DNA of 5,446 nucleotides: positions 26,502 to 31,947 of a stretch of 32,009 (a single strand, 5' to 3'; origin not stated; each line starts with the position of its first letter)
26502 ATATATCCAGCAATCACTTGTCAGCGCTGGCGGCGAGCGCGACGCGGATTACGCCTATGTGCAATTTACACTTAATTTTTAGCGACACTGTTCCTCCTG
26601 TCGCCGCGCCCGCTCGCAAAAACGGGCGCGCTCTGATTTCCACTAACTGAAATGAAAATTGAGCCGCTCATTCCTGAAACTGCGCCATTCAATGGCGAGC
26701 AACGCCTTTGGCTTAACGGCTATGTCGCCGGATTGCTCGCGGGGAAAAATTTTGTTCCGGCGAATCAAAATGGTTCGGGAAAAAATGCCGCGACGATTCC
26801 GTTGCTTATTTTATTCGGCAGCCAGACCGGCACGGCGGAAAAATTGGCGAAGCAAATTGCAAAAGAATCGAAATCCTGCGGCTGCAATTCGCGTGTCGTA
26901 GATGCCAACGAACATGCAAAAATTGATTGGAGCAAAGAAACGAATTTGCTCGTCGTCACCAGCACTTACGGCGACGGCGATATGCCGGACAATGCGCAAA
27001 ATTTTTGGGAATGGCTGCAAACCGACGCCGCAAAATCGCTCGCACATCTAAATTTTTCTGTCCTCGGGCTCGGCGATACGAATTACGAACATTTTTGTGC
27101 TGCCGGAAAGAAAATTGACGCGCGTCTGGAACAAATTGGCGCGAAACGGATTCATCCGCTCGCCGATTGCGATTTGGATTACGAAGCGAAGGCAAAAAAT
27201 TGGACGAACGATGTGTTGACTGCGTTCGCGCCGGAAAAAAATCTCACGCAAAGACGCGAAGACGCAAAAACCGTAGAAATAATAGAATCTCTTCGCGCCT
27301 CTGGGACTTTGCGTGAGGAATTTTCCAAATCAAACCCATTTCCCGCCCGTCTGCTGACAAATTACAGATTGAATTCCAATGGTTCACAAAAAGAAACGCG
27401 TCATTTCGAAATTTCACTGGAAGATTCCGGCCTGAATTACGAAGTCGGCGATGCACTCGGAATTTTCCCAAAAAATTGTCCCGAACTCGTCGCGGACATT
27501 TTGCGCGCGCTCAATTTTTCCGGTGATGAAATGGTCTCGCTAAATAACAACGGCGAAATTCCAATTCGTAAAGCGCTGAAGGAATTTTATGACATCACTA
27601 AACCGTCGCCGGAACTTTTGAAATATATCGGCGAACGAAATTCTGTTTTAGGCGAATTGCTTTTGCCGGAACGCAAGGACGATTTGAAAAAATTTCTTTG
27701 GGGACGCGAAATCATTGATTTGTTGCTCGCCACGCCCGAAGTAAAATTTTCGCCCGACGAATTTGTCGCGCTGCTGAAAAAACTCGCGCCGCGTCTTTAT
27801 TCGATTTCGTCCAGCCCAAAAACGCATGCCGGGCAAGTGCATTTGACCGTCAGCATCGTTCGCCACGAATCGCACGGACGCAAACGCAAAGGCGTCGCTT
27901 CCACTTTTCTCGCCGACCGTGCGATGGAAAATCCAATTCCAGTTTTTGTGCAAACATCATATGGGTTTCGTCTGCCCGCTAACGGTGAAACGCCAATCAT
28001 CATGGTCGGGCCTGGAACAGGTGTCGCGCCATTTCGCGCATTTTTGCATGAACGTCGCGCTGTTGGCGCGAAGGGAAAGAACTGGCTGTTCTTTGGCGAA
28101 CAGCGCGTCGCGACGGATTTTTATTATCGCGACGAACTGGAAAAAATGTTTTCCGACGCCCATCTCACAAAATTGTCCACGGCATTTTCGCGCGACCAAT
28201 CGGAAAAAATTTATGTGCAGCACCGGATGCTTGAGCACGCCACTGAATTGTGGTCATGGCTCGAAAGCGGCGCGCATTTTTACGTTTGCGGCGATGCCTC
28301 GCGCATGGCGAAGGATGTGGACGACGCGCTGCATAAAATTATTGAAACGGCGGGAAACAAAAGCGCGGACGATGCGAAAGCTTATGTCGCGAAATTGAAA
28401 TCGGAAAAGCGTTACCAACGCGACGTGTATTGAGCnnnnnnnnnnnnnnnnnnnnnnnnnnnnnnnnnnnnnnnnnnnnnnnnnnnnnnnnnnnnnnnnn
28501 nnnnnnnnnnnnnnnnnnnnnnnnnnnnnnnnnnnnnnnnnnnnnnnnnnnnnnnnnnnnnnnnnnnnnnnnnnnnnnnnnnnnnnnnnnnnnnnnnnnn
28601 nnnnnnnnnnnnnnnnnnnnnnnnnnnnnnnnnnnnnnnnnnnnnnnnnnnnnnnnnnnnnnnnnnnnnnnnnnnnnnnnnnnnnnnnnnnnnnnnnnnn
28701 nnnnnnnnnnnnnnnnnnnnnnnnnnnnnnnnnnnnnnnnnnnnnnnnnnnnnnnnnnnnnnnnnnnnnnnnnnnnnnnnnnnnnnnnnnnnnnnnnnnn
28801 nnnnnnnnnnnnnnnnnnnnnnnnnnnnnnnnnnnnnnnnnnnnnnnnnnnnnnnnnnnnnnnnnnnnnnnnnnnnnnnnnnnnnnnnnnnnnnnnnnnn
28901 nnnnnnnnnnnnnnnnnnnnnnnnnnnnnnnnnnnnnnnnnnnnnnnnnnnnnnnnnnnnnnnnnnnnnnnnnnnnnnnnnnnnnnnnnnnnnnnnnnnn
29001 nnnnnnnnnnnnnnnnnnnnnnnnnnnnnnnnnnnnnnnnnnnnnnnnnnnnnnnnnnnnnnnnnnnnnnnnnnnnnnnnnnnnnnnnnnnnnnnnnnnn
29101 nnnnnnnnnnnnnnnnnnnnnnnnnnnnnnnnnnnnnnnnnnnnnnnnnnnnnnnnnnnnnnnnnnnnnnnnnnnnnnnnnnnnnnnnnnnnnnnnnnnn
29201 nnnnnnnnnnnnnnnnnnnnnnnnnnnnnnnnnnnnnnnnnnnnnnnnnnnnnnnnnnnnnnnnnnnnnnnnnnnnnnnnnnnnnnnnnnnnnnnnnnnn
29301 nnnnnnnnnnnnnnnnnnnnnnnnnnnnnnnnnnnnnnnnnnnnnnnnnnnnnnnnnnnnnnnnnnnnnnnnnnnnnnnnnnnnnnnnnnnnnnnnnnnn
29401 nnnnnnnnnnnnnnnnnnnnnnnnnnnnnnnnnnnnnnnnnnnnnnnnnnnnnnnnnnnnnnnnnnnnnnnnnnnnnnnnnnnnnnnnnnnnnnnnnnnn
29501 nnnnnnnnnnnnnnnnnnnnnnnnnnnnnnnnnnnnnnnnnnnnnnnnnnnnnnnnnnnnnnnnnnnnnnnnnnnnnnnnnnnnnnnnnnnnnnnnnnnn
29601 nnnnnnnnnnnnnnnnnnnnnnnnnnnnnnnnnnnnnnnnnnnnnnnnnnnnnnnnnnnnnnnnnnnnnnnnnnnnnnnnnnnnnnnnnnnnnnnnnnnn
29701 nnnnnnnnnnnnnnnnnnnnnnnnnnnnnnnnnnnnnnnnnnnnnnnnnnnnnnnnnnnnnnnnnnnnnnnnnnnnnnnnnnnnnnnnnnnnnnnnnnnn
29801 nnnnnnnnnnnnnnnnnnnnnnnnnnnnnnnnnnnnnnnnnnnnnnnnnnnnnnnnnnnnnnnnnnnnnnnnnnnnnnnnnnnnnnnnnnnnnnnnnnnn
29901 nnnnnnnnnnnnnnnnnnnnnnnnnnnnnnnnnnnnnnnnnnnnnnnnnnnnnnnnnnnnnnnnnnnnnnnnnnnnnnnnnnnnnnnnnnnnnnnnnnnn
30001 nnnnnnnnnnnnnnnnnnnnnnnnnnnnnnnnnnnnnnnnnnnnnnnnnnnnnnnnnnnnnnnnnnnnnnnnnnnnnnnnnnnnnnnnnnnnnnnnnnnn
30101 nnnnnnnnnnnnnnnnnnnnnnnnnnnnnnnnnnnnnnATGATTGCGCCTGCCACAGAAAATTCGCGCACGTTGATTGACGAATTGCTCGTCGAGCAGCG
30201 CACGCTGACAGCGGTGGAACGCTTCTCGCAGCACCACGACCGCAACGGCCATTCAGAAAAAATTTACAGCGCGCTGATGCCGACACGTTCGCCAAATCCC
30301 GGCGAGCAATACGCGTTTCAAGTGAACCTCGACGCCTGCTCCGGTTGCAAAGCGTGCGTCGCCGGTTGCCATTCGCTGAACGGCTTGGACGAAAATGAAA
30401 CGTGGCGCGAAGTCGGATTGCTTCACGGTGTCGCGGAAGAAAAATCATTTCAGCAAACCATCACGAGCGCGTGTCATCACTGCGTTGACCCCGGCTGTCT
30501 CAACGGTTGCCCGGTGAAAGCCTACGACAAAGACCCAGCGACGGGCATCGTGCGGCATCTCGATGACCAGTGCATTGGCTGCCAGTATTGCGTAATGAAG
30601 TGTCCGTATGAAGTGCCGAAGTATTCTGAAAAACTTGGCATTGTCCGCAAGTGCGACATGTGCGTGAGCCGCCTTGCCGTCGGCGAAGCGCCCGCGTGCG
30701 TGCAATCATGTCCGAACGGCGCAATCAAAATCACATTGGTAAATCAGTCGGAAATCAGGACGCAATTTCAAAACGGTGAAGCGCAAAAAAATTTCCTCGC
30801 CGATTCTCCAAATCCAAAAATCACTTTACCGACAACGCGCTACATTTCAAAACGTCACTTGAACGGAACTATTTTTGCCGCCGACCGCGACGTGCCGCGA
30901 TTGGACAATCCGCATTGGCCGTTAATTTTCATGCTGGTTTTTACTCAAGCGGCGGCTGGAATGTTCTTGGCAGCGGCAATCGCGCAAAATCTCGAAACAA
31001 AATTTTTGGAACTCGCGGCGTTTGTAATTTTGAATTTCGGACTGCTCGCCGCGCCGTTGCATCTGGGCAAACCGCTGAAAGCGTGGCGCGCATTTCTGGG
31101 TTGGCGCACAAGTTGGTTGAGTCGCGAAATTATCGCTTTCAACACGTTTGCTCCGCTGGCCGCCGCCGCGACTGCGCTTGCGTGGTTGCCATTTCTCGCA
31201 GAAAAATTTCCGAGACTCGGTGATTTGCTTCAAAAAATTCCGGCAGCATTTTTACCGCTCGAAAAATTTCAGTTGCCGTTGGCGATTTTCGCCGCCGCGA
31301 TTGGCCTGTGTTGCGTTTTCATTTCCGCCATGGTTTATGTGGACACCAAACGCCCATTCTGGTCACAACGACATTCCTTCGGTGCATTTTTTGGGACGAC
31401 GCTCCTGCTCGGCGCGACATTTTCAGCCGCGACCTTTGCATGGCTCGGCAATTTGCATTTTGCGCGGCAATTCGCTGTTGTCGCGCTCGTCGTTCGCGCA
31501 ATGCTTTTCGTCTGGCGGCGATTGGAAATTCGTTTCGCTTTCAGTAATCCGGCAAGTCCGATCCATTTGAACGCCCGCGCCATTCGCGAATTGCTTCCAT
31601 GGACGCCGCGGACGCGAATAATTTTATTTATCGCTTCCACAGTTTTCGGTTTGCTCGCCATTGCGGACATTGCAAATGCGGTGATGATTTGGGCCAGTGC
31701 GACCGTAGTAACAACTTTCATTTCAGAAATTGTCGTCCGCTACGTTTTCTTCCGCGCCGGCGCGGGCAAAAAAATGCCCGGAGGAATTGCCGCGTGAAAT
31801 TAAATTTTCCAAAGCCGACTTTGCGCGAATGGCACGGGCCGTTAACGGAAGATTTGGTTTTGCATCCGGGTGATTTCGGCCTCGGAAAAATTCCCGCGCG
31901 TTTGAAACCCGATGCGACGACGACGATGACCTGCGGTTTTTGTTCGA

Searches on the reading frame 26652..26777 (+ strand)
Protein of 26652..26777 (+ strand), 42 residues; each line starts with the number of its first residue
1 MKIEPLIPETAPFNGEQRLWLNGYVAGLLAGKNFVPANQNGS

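Call 42: find_homologous_proteins(query=A3, max_evalue=10)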
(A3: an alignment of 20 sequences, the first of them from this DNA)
Query A3 (20 sequences) (42 aa, profile of the alignment): 82 proteins with E <= 10 among 168 candidates.
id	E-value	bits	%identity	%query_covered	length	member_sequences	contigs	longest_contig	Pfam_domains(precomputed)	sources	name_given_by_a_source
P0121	5.5e-11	59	68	60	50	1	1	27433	-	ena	-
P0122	1.0e-10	58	66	69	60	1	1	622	-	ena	-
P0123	1.0e-10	58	69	62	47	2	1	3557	-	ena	-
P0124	1.1e-10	58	52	79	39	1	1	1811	-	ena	-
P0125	1.4e-10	58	72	60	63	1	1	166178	-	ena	-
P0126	1.4e-10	58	73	62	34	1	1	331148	-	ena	-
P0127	1.7e-10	58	44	74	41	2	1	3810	-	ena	-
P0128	2.4e-10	57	66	69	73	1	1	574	-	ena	-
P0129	2.6e-10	57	62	62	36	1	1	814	-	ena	-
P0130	3.5e-10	57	72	60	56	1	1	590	-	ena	-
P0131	4.6e-10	56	63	71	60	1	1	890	-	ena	-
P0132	5.4e-10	56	59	81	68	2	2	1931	-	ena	-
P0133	6.8e-10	56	57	67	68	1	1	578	-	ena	-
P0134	7.3e-10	56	62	62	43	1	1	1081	-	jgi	jgi:sulfite reductase (NADPH) flavoprotein alpha-component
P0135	7.5e-10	56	73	62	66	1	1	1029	-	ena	-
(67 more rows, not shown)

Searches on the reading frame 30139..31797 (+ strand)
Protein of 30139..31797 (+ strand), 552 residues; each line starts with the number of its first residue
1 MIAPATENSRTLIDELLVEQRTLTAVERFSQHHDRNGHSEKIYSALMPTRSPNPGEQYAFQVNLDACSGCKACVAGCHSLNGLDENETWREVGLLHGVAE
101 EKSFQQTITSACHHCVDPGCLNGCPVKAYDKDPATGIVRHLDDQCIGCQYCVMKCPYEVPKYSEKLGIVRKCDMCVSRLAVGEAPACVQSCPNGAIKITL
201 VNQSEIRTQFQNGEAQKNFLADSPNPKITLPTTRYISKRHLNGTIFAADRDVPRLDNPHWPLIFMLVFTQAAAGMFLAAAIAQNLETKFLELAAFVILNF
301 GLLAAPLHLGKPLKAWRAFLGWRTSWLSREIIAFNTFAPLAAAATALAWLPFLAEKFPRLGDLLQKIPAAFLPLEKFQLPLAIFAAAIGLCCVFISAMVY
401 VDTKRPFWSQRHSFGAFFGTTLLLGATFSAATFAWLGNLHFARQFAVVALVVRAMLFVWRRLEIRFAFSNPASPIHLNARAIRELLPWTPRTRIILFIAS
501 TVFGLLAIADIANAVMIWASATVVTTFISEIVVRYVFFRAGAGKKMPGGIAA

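Call 4: search_protein_families(library=pfam, proteins=[window:30139-31797:+], max_evalue=0.01)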
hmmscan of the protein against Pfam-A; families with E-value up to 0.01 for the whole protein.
window:30139-31797:+ (552 aa): 9 families
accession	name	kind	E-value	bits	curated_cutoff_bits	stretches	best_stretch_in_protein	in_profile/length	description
PF13247.11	Fer4_11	-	3.3e-22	79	26.2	1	109-198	7-97/100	4Fe-4S dicluster domain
PF04976.17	DmsC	-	1e-13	51.8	22.3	1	258-538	6-273/275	DMSO reductase anchor subunit (DmsC)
PF13187.11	Fer4_9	-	1.1e-10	41.8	27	2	144-196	1-52/52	4Fe-4S dicluster domain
PF12838.12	Fer4_7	-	3.9e-09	37.3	27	1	112-159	2-52/52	4Fe-4S dicluster domain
PF13237.11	Fer4_10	-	1.3e-08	35.1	25.5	1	109-156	6-53/53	4Fe-4S dicluster domain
PF00037.32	Fer4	-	0.00015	21.9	21.1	1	143-159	6-22/24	4Fe-4S binding domain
PF12797.12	Fer4_2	-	0.00062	20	24.5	1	140-157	5-22/22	4Fe-4S binding domain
PF12837.12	Fer4_6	-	0.0025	18.1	25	1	138-159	2-23/24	4Fe-4S binding domain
PF14697.11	Fer4_21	-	0.0088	16.6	35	0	111-157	7-53/59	4Fe-4S dicluster domain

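Call 5: search_protein_families(library=ncbifam, proteins=[window:30139-31797:+], max_evalue=0.00001)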
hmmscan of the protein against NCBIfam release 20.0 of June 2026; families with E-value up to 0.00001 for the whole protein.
window:30139-31797:+ (552 aa): 19 families
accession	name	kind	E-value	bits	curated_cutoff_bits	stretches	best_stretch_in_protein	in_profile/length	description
TIGR02951.1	DMSO_dmsB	equivalog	8.3e-36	123.5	214.1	1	57-202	1-154/161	DMSO/selenate family reductase complex B subunit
NF008134.0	PRK10882.1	equivalog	1.3e-30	106.6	263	1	106-198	107-205/329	hydrogenase 2 operon protein HybA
TIGR01582.1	FDH-beta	equivalog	1.4e-25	90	334.7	1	100-201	80-182/283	formate dehydrogenase subunit beta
TIGR03149.1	cyt_nit_nrfC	equivalog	3.3e-25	88.7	377.6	1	55-212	36-197/225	cytochrome c nitrite reductase Fe-S protein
NF045797.1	DsrO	equivalog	5.8e-25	88.1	200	1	50-212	36-215/235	sulfate reduction electron transfer complex DsrMKJOP subunit DsrO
NF011569.0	PRK14993.1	equivalog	4.7e-24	85.2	416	1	50-210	35-199/244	tetrathionate reductase subunit TtrB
NF045715.1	sulf_resp_HmcB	equivalog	6.9e-23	81.2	420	1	66-197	45-194/307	sulfate respiration complex iron-sulfur protein HmcB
NF045766.1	PhenlGlyoxDHPadI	equivalog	3.9e-19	68.7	700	1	62-199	9-136/443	NADH-dependent phenylglyoxylate dehydrogenase subunit beta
NF038355.1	FDH3_beta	equivalog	2.7e-17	63.4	240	1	59-175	4-121/180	formate dehydrogenase FDH3 subunit beta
NF041715.1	arsenate_red_ArrB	equivalog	2.8e-16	59.8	450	1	61-163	6-107/233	arsenate respiratory reductase iron-sulfur subunit ArrB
TIGR03478.1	DMSO_red_II_bet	subfamily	3.7e-16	58.9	480.7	1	108-199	127-218/321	DMSO reductase family type II enzyme, iron-sulfur subunit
NF041782.1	mnquin_red_QrcC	equivalog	7.1e-16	58.6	400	1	58-161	1-117/239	menaquinone reductase iron-sulfur cluster-binding subunit QrcC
NF009408.0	PRK12769.1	equivalog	4.4e-14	51.6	1003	1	63-212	8-156/659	formate-dependent uric acid utilization protein AegA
NF009451.0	PRK12809.1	equivalog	2.2e-13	49.4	1154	1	65-198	10-136/639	formate-dependent uric acid utilization protein YgfT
TIGR01660.1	narH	equivalog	7.6e-12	44.4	524.05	1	102-192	173-263/492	nitrate reductase subunit beta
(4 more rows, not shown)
